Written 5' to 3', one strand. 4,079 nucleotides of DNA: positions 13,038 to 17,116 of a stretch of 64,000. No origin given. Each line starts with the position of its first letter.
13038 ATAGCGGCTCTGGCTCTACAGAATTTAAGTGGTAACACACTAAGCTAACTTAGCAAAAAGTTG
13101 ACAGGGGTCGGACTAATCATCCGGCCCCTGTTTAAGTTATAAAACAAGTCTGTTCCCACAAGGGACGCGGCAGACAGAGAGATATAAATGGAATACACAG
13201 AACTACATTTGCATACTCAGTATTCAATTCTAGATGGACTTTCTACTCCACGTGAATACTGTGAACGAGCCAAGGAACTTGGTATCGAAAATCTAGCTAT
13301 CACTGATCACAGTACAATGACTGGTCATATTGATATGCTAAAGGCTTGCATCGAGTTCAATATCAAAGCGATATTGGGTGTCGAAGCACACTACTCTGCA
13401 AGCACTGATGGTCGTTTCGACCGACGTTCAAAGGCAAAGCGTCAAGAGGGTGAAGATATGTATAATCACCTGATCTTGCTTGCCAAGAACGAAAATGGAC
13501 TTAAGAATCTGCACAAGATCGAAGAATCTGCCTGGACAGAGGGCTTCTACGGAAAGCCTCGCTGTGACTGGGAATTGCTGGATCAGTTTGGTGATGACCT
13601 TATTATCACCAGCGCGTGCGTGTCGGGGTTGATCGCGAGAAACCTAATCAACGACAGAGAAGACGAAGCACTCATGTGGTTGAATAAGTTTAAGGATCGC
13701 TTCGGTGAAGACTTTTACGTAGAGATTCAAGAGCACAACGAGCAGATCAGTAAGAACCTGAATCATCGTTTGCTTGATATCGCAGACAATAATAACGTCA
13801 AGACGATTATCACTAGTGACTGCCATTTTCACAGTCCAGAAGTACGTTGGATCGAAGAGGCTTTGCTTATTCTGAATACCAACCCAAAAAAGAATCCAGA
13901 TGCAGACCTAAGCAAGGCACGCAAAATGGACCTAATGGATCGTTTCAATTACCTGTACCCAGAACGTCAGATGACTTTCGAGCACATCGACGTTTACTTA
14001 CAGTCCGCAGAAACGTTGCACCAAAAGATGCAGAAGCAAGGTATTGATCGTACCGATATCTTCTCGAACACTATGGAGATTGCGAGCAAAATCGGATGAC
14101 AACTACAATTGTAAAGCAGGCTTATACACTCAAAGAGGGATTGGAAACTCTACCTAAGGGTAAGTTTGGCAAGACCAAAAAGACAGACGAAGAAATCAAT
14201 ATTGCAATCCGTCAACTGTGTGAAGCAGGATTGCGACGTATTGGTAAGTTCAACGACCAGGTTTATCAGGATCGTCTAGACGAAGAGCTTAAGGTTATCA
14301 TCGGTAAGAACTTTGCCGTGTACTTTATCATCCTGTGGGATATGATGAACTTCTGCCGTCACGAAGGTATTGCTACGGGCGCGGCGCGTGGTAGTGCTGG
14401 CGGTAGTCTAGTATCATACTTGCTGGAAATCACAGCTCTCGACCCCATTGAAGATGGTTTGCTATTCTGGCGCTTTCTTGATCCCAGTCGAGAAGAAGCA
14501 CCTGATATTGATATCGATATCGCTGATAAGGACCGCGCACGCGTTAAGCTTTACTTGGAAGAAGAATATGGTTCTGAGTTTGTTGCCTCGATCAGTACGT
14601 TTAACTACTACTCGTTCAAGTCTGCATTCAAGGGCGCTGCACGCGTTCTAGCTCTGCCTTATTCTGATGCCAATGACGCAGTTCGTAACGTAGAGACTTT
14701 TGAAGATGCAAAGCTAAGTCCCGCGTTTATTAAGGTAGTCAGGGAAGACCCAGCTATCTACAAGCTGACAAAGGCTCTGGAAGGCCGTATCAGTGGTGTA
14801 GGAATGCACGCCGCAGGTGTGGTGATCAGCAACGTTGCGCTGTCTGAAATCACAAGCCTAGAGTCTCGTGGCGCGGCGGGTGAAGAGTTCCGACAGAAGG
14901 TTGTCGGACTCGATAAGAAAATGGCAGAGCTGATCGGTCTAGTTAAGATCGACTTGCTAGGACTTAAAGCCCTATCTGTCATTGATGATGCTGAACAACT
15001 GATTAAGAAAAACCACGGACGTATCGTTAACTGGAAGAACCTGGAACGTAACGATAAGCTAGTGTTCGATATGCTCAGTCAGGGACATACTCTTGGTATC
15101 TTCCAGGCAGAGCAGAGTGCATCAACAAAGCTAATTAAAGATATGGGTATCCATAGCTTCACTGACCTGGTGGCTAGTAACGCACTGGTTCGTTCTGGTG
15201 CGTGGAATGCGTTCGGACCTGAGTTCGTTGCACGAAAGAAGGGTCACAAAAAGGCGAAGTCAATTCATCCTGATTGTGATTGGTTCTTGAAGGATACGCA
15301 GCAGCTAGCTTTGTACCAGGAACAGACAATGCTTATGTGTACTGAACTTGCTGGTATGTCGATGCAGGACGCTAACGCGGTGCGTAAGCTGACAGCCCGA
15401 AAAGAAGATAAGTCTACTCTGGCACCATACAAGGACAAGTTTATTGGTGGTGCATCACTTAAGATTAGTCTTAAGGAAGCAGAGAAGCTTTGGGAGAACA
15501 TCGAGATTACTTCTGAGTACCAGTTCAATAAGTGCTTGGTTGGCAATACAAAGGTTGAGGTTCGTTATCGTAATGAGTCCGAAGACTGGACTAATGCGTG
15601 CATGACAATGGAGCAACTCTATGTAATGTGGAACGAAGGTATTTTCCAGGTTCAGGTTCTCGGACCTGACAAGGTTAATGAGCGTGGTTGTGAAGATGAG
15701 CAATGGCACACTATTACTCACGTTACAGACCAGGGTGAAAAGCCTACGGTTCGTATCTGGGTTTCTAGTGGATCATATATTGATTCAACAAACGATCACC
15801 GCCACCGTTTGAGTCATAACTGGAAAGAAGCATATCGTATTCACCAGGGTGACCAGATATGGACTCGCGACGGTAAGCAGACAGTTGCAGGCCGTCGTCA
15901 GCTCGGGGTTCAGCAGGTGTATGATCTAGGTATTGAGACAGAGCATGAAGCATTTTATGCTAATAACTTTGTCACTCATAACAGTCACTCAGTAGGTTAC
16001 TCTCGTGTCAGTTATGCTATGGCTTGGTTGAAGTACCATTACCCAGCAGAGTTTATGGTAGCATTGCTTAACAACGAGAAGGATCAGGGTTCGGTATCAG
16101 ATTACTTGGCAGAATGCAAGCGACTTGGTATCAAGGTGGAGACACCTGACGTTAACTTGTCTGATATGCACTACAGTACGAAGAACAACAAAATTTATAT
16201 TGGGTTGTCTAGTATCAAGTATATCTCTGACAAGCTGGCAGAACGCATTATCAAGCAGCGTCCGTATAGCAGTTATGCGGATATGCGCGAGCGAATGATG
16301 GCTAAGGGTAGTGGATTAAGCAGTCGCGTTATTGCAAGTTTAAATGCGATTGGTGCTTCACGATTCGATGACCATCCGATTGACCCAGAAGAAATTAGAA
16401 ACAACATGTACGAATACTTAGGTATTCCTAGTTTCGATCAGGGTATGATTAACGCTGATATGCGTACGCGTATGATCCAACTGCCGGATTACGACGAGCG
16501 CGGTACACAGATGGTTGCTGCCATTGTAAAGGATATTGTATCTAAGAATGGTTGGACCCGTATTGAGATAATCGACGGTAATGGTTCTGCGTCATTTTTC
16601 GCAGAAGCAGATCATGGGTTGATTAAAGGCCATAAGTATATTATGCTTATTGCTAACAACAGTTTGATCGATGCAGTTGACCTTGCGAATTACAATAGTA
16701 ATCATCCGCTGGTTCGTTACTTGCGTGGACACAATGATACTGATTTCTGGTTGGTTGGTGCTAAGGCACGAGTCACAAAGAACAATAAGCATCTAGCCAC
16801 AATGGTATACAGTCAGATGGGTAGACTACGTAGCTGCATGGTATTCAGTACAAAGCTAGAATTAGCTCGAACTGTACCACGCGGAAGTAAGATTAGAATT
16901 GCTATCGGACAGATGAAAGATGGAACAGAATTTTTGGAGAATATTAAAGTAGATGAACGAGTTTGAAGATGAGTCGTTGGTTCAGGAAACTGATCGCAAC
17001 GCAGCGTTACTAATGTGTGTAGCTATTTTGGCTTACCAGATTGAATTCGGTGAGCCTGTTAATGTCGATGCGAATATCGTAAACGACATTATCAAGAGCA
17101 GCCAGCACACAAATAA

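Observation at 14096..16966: Mini-intein inserted in the conserved FNK|SHS motif of DnaE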

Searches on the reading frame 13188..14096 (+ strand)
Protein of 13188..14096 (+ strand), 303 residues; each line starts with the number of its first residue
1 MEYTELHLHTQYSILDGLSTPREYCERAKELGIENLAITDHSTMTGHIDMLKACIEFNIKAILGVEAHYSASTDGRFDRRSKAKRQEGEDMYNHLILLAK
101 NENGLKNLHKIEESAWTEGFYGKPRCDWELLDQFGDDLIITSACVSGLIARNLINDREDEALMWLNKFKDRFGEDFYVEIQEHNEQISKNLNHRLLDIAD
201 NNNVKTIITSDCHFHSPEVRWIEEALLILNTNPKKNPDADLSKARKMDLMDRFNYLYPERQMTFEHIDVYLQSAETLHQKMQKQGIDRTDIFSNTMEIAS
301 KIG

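Call 4: search_protein_families(library=pfam, proteins=[window:13188-14096:+], max_evalue=0.01)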
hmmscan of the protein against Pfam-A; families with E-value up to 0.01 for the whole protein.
window:13188-14096:+ (303 aa): 1 family
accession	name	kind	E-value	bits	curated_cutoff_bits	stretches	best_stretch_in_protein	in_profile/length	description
PF02811.25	PHP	-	6.5e-43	147.3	26.4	1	5-183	1-164/164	PHP domain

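Call 76: search_protein_families(library=phrogs, proteins=[window:13188-14096:+], max_evalue=0.001)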
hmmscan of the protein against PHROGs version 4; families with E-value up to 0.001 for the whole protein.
window:13188-14096:+ (303 aa): 3 families
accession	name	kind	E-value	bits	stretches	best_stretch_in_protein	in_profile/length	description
phrog_7513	-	unknown function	3.1e-98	330.6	1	1-302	9-299/461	-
phrog_405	-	DNA, RNA and nucleotide metabolism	8.6e-74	250.1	1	1-302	42-315/1190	DNA polymerase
phrog_13169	-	DNA, RNA and nucleotide metabolism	5.9e-22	79.1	1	5-234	5-227/463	DNA polymerase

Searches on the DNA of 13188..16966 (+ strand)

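Call 8: search_dna_similar(query=window:13188-16966:+, collection=phages, mode=near, max_rows=20)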
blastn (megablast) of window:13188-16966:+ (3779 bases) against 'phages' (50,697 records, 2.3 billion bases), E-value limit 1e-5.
Records with a match: 3; places in all: 3; records where one place covers at least 80% of the query: 2.
Best place of each record, by identity: >=99% 2; 90-95% 1.
By first word of the organism name: Rhodococcus 3.
By host as written in the record: Rhodococcus erythropolis RIA 643 2; Rhodococcus erythropolis NRRL B-1574 1.
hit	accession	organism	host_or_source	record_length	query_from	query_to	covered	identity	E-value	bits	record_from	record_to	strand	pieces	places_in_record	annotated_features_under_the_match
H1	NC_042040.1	Rhodococcus phage Trina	Rhodococcus erythropolis RIA 643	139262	1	3779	100%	100.0%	0e+0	6979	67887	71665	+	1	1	DNA polymerase | DNA polymerase III alpha subunit | hypothetical protein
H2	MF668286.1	Rhodococcus phage Trina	Rhodococcus erythropolis RIA 643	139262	1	3779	100%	100.0%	0e+0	6979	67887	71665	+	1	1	DNA polymerase III alpha subunit (x2) | hypothetical protein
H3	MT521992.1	Rhodococcus phage NiceHouse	Rhodococcus erythropolis NRRL B-1574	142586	3423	3487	2%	93.8%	1e-17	99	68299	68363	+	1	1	90: DnaE-like DNA polymerase III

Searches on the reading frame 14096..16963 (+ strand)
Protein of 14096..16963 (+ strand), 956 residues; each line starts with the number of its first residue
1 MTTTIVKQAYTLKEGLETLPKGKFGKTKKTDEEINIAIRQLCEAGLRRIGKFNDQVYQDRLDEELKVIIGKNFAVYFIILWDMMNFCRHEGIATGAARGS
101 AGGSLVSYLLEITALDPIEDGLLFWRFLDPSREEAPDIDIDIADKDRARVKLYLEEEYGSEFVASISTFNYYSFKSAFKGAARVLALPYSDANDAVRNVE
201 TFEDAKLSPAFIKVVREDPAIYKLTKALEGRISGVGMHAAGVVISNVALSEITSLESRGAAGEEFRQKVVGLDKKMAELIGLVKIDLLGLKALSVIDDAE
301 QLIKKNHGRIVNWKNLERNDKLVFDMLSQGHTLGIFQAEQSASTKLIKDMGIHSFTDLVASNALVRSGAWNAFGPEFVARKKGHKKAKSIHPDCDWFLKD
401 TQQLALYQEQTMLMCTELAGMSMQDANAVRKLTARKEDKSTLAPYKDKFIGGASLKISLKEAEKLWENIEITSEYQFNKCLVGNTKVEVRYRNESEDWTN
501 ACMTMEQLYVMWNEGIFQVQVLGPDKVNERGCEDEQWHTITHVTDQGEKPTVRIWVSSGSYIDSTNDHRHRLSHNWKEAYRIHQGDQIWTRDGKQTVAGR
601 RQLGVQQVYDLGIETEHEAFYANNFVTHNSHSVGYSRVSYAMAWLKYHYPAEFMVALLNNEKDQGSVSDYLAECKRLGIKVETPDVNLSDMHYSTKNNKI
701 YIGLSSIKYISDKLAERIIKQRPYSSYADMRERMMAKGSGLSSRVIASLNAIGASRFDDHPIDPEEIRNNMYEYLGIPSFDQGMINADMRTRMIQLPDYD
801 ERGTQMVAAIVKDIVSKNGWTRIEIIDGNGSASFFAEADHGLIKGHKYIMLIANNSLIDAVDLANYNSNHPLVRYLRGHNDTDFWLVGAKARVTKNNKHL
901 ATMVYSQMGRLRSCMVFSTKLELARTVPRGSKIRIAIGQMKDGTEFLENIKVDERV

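Call 4: search_protein_families(library=pfam, proteins=[window:14096-16963:+], max_evalue=0.01)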
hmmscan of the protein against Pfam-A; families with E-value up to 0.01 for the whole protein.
window:14096-16963:+ (956 aa): 3 families
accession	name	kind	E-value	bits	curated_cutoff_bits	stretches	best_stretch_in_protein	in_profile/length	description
PF07733.18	DNA_pol3_alpha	-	7.2e-65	219.6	23.9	1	38-289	3-260/260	Bacterial DNA polymerase III alpha NTPase domain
PF17657.6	DNA_pol3_finger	-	1.3e-35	122.7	22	1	293-453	2-162/166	Bacterial DNA polymerase III alpha subunit finger domain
PF14579.12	HHH_6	-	6.4e-14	52.4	25.6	1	678-755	1-80/90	Helix-hairpin-helix motif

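Call 6: search_protein_families(library=ncbifam, proteins=[window:14096-16963:+], max_evalue=10)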
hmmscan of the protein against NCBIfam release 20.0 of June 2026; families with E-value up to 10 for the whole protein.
window:14096-16963:+ (956 aa): 14 families
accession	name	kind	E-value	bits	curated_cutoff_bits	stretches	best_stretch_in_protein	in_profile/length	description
NF004226.0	PRK05673.1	equivalog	2.6e-140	469.4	1002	2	9-480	273-752/1146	DNA polymerase III subunit alpha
TIGR00594.1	polc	superfamily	1.2e-133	447.3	434.35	2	11-480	271-750/1022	DNA polymerase III subunit alpha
NF005298.0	PRK06826.1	equivalog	6.6e-120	401.6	1260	2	36-480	297-751/1151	DNA polymerase III subunit alpha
NF005516.0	PRK07135.1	equivalog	5e-116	389.1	1084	2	31-480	225-681/974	DNA polymerase III DnaE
NF004550.0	PRK05898.1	equivalog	1.8e-108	364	1182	2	36-479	229-676/971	DNA polymerase III subunit alpha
NF005617.0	PRK07374.1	equivalog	2.4e-108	363.6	1653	2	41-480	308-762/1170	DNA polymerase III subunit alpha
NF005377.0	PRK06920.1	equivalog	5.8e-104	348.9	1806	2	32-480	278-729/1108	DNA polymerase III subunit alpha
NF005582.0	PRK07279.1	equivalog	1.6e-101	341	1279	2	9-479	220-682/1033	DNA polymerase III subunit alpha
NF004225.0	PRK05672.1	subfamily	2e-94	317.5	939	2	38-478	293-737/1047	error-prone DNA polymerase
NF007079.0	PRK09532.1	equivalog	2e-70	238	1525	1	40-491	310-787/876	DNA polymerase III subunit alpha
NF005616.0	PRK07373.1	equivalog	1.6e-30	106.1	646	1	597-754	4-168/449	DNA polymerase III subunit alpha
NF001688.0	PRK00448.1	equivalog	3.3e-13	48.1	873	2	50-119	846-914/1445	PolC-type DNA polymerase III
TIGR01405.1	polC_Gram_pos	equivalog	4.3e-09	34.6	1043.45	2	50-118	611-678/1211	DNA polymerase III subunit alpha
TIGR01443.1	intein_Cterm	domain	0.062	13.6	15.6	1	608-630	2-24/24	intein C-terminal splicing region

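Call 76: search_protein_families(library=phrogs, proteins=[window:14096-16963:+], max_evalue=0.001)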
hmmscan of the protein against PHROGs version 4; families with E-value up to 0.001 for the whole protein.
window:14096-16963:+ (956 aa): 8 families
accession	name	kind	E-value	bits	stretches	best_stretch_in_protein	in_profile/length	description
phrog_405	-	DNA, RNA and nucleotide metabolism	1.8e-210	702.8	1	9-922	316-1045/1190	DNA polymerase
phrog_11165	-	DNA, RNA and nucleotide metabolism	1.4e-107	361.7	2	53-479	36-478/782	DNA polymerase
phrog_12219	-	DNA, RNA and nucleotide metabolism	7e-64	217.4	2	136-480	2-383/823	DNA polymerase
phrog_21652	-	DNA, RNA and nucleotide metabolism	4.3e-50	171.7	1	89-467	25-440/476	DNA polymerase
phrog_4335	-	unknown function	3.2e-16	60.5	1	623-724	29-131/421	-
phrog_13169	-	DNA, RNA and nucleotide metabolism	9e-15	55.5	1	44-132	325-413/463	DNA polymerase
phrog_7513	-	unknown function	1.4e-13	51.5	1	27-137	336-453/461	-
phrog_20695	-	DNA, RNA and nucleotide metabolism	5e-10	39.8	1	662-736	34-110/440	DNA binding protein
